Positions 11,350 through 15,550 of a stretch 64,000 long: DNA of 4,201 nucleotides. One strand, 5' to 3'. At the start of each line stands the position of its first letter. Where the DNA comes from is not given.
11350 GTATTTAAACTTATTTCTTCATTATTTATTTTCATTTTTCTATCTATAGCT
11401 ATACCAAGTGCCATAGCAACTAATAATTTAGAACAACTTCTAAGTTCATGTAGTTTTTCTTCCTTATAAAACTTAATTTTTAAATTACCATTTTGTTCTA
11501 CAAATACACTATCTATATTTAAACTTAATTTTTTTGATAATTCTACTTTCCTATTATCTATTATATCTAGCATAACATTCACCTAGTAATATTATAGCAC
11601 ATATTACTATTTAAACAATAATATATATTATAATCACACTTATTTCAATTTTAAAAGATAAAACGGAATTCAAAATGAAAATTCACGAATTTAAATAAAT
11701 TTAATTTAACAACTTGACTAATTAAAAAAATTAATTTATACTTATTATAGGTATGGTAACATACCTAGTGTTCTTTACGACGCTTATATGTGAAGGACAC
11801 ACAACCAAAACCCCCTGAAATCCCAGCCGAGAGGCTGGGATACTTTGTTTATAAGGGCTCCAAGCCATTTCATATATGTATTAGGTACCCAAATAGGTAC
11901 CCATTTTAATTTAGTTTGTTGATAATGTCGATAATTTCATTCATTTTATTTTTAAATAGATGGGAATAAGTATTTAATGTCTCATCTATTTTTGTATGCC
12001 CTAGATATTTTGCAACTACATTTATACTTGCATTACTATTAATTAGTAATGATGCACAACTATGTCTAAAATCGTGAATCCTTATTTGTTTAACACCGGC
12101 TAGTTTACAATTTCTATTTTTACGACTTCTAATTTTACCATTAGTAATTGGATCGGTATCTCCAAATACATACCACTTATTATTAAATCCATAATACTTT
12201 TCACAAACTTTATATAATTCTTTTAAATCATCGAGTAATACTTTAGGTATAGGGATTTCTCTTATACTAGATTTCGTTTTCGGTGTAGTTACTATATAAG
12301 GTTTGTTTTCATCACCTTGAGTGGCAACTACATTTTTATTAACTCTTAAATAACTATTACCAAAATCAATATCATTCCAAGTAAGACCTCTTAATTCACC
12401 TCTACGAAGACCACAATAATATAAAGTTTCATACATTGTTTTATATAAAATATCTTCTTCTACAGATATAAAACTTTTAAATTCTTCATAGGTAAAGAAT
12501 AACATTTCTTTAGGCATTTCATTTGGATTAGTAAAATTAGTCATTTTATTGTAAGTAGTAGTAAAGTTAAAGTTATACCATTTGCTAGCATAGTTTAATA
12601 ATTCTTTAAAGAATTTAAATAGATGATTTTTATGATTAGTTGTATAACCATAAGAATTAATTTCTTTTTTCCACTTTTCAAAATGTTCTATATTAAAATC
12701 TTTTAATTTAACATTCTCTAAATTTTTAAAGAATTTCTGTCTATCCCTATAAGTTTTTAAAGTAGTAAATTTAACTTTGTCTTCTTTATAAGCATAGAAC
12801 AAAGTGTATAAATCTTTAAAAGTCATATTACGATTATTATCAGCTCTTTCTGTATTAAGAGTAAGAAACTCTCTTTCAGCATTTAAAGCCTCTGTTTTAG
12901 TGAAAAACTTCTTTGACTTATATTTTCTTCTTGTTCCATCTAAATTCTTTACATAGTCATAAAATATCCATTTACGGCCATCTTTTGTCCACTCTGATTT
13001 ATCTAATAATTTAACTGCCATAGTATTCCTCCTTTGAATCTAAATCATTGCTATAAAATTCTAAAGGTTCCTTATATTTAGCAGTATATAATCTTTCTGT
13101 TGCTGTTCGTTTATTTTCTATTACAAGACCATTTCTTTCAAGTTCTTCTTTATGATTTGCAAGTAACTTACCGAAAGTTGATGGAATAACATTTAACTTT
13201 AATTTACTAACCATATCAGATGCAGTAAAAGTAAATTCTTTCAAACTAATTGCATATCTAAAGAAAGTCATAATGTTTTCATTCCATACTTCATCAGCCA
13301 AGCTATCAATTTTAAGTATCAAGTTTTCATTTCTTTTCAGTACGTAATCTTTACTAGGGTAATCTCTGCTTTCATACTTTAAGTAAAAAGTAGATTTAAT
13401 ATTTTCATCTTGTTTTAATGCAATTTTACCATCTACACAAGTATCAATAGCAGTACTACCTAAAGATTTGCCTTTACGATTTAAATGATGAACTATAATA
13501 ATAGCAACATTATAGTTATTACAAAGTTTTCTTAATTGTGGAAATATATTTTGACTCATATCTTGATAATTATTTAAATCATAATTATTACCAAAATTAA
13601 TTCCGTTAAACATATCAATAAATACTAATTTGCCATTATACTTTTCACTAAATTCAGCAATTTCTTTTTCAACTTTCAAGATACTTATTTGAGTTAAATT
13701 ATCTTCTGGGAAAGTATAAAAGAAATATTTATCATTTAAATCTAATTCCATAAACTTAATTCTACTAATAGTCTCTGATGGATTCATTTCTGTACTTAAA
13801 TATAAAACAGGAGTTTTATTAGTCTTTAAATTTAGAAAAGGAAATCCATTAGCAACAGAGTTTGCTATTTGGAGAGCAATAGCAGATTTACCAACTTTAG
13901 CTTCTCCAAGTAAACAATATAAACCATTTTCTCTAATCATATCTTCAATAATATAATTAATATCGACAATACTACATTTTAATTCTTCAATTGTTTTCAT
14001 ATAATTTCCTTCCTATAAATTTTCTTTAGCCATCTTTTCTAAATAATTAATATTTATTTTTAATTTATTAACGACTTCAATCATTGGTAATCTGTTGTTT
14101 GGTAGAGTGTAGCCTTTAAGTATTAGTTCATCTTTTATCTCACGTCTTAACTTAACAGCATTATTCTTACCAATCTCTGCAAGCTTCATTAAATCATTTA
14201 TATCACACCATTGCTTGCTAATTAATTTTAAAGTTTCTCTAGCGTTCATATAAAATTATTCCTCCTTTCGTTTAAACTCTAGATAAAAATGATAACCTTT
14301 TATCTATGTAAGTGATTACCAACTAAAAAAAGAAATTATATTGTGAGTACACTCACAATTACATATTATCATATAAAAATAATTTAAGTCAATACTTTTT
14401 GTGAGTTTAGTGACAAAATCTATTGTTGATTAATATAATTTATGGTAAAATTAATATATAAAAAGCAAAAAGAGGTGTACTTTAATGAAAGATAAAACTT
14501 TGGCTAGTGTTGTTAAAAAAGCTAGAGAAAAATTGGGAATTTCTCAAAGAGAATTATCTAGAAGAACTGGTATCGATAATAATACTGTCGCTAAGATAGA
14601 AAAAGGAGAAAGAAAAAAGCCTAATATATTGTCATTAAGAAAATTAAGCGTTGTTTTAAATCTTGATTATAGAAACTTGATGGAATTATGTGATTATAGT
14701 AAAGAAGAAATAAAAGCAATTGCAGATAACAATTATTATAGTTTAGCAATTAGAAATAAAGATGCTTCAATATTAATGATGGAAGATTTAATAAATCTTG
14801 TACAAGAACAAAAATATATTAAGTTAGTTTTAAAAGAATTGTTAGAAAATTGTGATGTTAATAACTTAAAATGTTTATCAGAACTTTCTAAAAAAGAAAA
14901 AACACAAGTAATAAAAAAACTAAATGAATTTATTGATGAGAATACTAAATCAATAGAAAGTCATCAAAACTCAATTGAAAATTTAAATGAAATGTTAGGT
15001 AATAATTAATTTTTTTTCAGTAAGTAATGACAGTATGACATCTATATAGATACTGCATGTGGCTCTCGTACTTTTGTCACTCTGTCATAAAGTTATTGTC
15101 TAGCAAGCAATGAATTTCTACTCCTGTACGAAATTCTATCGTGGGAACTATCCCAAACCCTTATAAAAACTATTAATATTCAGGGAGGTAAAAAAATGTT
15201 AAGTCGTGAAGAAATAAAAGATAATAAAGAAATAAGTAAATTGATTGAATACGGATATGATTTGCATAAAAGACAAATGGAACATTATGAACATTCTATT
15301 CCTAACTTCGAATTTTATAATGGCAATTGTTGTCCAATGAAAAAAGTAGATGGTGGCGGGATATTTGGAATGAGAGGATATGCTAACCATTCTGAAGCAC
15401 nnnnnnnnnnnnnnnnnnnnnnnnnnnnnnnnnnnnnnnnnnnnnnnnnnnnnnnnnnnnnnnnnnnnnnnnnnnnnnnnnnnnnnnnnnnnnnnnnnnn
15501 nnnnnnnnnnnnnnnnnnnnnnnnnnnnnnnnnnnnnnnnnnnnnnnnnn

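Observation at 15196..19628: Island cargo operon: PPDK PEP-binding barrel severed from its ATP-grasp and phospho-His domains, plus GNAT, S51 peptidase and ABC-type ATPase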

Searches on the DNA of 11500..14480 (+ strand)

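Call 86: search_rna_families(source=window, start=11500, end=12000, threshold=evalue, max_evalue=5)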
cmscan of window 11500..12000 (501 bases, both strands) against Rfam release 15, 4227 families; matches with E-value up to 5: 3.
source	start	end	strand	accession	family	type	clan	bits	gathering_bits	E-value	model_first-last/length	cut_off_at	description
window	11813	11910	+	RF02413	snoR145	Gene; snRNA; snoRNA; HACA-box;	-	20.5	57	0.51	1-147/147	no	Small nucleolar RNA snoR145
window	11882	11971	+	RF00410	SNORA2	Gene; snRNA; snoRNA; HACA-box;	CL00021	17.4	70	1.8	1-137/137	no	Small nucleolar RNA SNORA2/SNORA34 family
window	11636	11846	-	RF00004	U2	Gene; snRNA; splicing;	CL00006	15.6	46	0.8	1-192/192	no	U2 spliceosomal RNA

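Call 104: search_dna_similar(query=window:11810-14480:+, collection=plasmids, mode=distant, max_rows=10)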
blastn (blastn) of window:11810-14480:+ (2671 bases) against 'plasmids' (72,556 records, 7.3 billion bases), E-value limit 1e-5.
No match.

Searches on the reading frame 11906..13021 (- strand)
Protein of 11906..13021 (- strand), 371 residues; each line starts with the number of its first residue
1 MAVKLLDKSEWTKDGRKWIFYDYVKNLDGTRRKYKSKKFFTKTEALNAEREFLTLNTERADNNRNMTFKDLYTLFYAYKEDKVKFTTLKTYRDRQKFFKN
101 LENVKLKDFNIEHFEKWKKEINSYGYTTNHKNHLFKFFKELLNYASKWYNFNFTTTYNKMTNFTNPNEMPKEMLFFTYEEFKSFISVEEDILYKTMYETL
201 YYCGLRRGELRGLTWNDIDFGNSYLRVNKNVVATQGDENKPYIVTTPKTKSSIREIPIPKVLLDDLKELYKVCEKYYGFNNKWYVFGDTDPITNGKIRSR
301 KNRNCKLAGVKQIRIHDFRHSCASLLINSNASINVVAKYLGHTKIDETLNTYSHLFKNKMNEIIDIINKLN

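Call 3: search_protein_families(library=pfam, proteins=[window:11906-13021:-], max_evalue=0.01)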
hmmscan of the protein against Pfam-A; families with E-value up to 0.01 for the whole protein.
window:11906-13021:- (371 aa): 2 families
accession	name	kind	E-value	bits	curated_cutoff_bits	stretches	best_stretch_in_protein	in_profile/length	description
PF00589.27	Phage_integrase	-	1.1e-26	94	27.1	1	180-358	7-171/172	Phage integrase family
PF14657.12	Arm-DNA-bind_4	-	0.0045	17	22.3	1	17-54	1-40/47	Arm DNA-binding domain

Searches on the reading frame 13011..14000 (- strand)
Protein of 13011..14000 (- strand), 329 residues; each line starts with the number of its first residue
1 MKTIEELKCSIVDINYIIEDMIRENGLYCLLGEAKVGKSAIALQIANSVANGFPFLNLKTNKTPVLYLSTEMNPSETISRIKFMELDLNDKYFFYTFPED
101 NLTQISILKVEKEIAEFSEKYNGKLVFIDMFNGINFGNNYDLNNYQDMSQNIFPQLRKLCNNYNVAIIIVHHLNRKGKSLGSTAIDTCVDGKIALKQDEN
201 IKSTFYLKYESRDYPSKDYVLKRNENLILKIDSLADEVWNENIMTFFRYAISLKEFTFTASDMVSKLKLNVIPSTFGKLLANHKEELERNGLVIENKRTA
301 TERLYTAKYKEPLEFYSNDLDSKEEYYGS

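Call 3: search_protein_families(library=pfam, proteins=[window:13011-14000:-], max_evalue=0.01)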
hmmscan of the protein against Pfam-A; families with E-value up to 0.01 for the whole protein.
window:13011-14000:- (329 aa): 4 families
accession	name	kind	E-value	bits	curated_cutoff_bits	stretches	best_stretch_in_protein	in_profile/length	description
PF13481.12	AAA_25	-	1.8e-22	80.4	27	1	5-176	13-193/195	AAA domain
PF03796.21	DnaB_C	-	2e-09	37.6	27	2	23-88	17-74/255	DnaB-like helicase C terminal domain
PF06745.19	ATPase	-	3.5e-05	23.7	26.6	1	10-201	4-193/231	KaiC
PF06068.19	TIP49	-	0.0042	16.7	23.8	1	17-79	38-100/347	TIP49 P-loop domain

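Call 73: search_protein_families(library=phrogs, proteins=[window:13011-14000:-], max_evalue=0.001)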
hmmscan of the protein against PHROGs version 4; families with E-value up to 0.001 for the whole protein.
window:13011-14000:- (329 aa): 13 families
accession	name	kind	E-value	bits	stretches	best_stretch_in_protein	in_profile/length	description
phrog_906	-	DNA, RNA and nucleotide metabolism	3.3e-20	73.4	1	15-200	517-701/872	DNA polymerase/primase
phrog_3123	-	unknown function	2.3e-19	70.4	1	13-208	329-550/583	-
phrog_19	-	DNA, RNA and nucleotide metabolism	1.4e-15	58.2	1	12-178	340-510/621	DnaB-like replicative helicase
phrog_1284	-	unknown function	2.6e-14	54.3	1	11-178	21-189/306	-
phrog_243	-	DNA, RNA and nucleotide metabolism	5.2e-14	52.8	2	103-179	121-197/273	DnaB-like replicative helicase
phrog_239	-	DNA, RNA and nucleotide metabolism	7.2e-14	52.7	1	13-178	347-522/801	DNA primase/helicase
phrog_2597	-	DNA, RNA and nucleotide metabolism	2.5e-11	43.8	1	16-186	358-526/747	DNA primase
phrog_6357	-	unknown function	2.8e-09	37.7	1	14-229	20-224/321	-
phrog_13004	-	unknown function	2.4e-08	34.2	1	21-176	129-291/363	-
phrog_2850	-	unknown function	3.2e-08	33.9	1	12-199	145-335/465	-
phrog_6012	-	DNA, RNA and nucleotide metabolism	2.3e-07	31.4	1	30-181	153-301/447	DNA helicase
phrog_3228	-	DNA, RNA and nucleotide metabolism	1e-06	28.4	1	14-200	363-559/766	replicative helicase-primase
phrog_1297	-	other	8e-05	22.8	1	2-131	2-108/356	ATPase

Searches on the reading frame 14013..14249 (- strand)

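Call 3: search_protein_families(library=pfam, proteins=[window:14013-14249:-], max_evalue=0.01)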
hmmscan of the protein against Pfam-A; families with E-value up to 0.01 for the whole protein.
window:14013-14249:- (78 aa): 1 family
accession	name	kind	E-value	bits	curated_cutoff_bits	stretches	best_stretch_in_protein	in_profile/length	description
PF01865.21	PhoU_div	-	0.0089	15.8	24.4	1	9-75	34-99/214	Protein of unknown function DUF47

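Call 73: search_protein_families(library=phrogs, proteins=[window:14013-14249:-], max_evalue=0.001)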
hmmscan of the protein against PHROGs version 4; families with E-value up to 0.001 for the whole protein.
window:14013-14249:- (78 aa): 1 family
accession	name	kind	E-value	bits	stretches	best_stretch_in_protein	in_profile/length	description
phrog_989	-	unknown function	0.00069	20.4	1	11-62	3-54/70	-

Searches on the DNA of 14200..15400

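Call 69: search_rna_families(source=window, start=14200, end=15400, threshold=evalue, max_evalue=1)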
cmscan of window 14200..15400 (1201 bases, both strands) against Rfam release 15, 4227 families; matches with E-value up to 1: 0.
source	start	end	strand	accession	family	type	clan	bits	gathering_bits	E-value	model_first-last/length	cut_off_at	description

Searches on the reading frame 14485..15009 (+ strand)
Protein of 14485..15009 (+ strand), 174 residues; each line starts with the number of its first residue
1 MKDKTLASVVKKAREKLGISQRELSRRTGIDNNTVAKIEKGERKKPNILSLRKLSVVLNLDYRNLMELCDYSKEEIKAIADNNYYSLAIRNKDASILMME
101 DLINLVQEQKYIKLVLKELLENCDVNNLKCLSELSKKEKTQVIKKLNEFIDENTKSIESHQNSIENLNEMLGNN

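Call 3: search_protein_families(library=pfam, proteins=[window:14485-15009:+], max_evalue=0.01)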
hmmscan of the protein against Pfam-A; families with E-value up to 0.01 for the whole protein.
window:14485-15009:+ (174 aa): 8 families
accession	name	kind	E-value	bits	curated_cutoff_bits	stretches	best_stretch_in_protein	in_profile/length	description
PF01381.28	HTH_3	-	9.5e-14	51.6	23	1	10-61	1-51/55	Helix-turn-helix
PF12844.13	HTH_19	-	4.6e-10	39.7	30.2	1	10-66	4-59/64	Helix-turn-helix domain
PF13443.12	HTH_26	-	1.4e-06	28.9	22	1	15-67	7-59/63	Cro/C1-type HTH DNA-binding domain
PF13560.12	HTH_31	-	9.7e-06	26.2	27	1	6-48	2-44/64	Helix-turn-helix domain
PF13413.12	HTH_25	-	5.1e-05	23.4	24.6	1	11-42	3-34/62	Helix-turn-helix domain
PF13412.12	HTH_24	-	0.0011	19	21.9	0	18-37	17-36/48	Winged helix-turn-helix DNA-binding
PF20432.4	Xre-like-HTH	-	0.0074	17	25.8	0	6-44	11-48/63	Antitoxin Xre-like helix-turn-helix domain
PF15731.11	MqsA_antitoxin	-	0.0089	16.6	30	0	7-54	71-116/131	Antitoxin component of bacterial toxin-antitoxin system, MqsA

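Call 4: search_protein_families(library=padloc, proteins=[window:14485-15009:+], max_evalue=0.01)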
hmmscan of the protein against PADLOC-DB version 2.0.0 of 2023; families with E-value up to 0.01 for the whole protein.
window:14485-15009:+ (174 aa): 13 families
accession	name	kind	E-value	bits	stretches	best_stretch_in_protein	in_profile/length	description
PDLC02926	HTH_VI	-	1.3e-10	39.4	1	6-74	2-69/92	-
PDLC03954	RmrA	-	8.7e-07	26.2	1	10-160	15-151/380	-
PDLC04142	capH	-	1.2e-06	27.5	1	2-77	3-70/103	capH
PDLC03951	RmrA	-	3.4e-06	24.3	1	10-126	13-119/400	-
PDLC03947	RmrA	-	3e-05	21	1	5-85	11-85/383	-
PDLC03949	RmrA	-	6.3e-05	20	1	10-62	7-58/363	-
PDLC03665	Control_protein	-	7.7e-05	20.9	1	7-72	10-75/77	control protein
PDLC03946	RmrA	-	0.00017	18.4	1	10-96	7-91/357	-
PDLC03952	RmrA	-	0.00042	17.3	1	9-59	26-75/395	-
PDLC03669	Control_protein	-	0.00051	18.3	1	8-57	12-60/96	control protein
PDLC04775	PDC-M69A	-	0.00087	17.8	1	11-72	13-73/113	-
PDLC03953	RmrA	-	0.0019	15.5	1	8-45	8-45/373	-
PDLC03664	Control_protein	-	0.003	16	1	12-65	20-72/74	control protein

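Call 5: search_protein_families(library=ncbifam, proteins=[window:14485-15009:+], max_evalue=0.01)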
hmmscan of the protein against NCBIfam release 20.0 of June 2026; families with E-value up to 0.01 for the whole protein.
window:14485-15009:+ (174 aa): 11 families
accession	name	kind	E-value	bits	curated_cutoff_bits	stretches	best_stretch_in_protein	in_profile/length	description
TIGR03070.1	couple_hipB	subfamily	8.6e-09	35.2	71.65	1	5-44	2-41/58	type II toxin-antitoxin system Y4mF family antitoxin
TIGR00270.2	TIGR00270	equivalog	3.8e-07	30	110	1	7-64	77-133/159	multiprotein bridging factor aMBF1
TIGR03830.1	CxxCG_CxxCG_HTH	subfamily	4.7e-07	29.6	61.8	1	6-48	66-108/127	type II TA system antitoxin MqsA family protein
NF006015.0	PRK08154.1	subfamily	1.7e-06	27.5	204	1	5-81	30-105/314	anaerobic benzoate catabolism transcriptional regulator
NF041951.1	phage_RstR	subfamily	7.2e-06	26.2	80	1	7-73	4-69/108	RstR family transcriptional repressor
NF007408.0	PRK09943.1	equivalog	9.8e-06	25.2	211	1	2-67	2-68/185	HTH-type transcriptional regulator PuuR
NF007257.0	PRK09706.1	subfamily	1.3e-05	25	101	1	1-104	1-100/135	transcriptional repressor DicA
NF046032.1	TransRegSlrRBacil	equivalog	0.0001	22.4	250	1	8-68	4-64/149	HTH-type transcriptional regulator SlrR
TIGR02612.1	mob_myst_A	hypoth_equivalog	0.00035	20.5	122.6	1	10-44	30-64/150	mobile mystery protein A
NF007271.0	PRK09726.1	equivalog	0.0013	18.7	79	1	4-71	11-73/88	type II toxin-antitoxin system antitoxin HipB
NF033546.1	transpos_IS21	equivalog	0.0015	18.1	160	1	14-45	4-37/294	IS21 family transposase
